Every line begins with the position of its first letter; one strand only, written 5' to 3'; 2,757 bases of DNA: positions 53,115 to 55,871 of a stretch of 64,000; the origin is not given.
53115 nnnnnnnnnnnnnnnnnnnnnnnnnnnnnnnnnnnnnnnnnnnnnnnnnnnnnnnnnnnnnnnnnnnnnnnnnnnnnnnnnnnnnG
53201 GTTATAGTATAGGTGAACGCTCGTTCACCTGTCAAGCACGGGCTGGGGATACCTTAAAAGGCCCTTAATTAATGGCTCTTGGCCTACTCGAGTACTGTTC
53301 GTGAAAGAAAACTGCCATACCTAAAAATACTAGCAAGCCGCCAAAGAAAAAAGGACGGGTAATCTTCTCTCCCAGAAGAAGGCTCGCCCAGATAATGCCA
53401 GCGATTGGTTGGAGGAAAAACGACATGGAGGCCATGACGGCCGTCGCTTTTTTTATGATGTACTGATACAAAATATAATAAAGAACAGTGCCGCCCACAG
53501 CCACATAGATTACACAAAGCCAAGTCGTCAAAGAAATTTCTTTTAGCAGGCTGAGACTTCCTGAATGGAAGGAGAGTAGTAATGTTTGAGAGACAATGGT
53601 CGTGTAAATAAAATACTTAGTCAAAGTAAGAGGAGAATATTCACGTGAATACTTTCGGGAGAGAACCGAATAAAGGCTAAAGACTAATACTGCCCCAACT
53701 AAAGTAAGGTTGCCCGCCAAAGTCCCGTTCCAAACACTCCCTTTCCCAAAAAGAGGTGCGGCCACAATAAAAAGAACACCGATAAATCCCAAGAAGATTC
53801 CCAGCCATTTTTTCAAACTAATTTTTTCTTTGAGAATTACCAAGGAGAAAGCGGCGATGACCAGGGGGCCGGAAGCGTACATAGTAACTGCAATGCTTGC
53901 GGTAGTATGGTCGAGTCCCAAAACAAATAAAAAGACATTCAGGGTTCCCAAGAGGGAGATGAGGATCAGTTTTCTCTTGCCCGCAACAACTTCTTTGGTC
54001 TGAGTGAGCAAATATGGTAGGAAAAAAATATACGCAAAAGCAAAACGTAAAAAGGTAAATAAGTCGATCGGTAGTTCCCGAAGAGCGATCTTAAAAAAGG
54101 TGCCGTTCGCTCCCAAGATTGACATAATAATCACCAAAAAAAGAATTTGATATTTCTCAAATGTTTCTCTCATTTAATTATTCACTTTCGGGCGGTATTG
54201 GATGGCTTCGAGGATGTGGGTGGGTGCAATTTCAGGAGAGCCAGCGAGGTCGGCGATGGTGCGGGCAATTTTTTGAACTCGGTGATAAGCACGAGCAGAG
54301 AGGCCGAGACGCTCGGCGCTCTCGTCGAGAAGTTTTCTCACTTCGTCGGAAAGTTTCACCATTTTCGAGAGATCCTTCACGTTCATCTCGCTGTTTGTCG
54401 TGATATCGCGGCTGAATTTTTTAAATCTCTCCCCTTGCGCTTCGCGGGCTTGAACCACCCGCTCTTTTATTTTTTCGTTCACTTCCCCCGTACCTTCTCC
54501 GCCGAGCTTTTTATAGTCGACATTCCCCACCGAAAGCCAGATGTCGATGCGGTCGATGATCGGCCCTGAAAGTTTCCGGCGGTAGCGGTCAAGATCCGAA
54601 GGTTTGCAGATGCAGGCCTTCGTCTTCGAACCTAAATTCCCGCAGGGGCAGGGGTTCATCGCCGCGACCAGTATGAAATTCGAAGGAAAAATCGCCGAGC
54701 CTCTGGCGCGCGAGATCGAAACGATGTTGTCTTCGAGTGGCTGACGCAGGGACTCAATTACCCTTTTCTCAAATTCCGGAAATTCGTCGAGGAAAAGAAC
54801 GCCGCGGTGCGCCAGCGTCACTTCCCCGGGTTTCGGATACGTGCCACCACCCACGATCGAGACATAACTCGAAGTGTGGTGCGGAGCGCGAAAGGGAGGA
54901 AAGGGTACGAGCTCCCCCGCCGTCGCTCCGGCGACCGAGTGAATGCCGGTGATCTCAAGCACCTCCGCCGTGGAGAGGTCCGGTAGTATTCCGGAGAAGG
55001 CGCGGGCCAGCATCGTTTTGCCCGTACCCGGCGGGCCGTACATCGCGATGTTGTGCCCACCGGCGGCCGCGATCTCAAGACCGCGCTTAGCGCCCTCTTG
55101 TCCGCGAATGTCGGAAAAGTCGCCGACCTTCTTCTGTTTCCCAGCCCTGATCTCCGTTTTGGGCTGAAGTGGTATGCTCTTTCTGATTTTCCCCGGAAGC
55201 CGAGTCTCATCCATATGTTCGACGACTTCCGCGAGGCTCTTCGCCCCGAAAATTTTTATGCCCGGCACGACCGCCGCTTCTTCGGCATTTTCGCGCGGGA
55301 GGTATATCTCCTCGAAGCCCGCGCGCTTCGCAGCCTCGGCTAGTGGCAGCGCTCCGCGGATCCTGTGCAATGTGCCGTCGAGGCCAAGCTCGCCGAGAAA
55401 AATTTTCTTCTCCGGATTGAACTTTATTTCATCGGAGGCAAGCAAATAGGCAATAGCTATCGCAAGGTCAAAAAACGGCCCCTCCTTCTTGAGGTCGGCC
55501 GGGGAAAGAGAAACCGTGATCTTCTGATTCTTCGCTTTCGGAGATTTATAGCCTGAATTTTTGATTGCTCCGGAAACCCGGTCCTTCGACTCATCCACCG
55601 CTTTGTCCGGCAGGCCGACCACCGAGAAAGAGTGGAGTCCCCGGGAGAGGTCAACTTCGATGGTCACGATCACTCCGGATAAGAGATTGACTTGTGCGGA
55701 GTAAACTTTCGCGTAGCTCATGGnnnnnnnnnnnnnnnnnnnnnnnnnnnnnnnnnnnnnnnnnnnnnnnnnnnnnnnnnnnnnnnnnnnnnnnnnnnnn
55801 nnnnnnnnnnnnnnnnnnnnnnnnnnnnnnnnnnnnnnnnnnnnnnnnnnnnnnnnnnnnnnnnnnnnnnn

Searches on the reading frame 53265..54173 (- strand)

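Call 83: search_protein_families(library=pfam, proteins=[window:53265-54173:-], max_evalue=0.00001)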
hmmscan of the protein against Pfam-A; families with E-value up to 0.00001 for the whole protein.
window:53265-54173:- (302 aa): 1 family
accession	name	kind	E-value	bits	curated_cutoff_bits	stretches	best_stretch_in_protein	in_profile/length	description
PF00892.27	EamA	-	6.9e-38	130.4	28.2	2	10-137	4-134/135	EamA-like transporter family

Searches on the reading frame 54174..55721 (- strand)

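Call 83: search_protein_families(library=pfam, proteins=[window:54174-55721:-], max_evalue=0.00001)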
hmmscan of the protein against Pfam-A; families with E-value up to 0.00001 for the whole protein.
window:54174-55721:- (515 aa): 6 families
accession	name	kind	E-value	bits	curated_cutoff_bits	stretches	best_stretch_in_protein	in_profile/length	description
PF01078.27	Mg_chelatase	-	2.9e-88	295.1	20.3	1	201-405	1-206/207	Magnesium chelatase, subunit ChlI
PF13541.12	ChlI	-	1.5e-39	135.1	27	1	21-145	1-121/121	Subunit ChlI of Mg-chelatase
PF13335.12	Mg_chelatase_C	-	7.1e-30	103.9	26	1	415-510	4-94/94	Magnesium chelatase, subunit ChlI C-terminal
PF07728.20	AAA_5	-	4.9e-10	40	22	1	226-361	3-126/139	AAA domain (dynein-related subfamily)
PF00493.29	MCM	-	5.2e-07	29.4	23.3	0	294-358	110-174/224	MCM P-loop domain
PF05362.19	Lon_C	-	5.8e-06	26.5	21.1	0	15-154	39-181/205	Lon protease (S16) C-terminal proteolytic domain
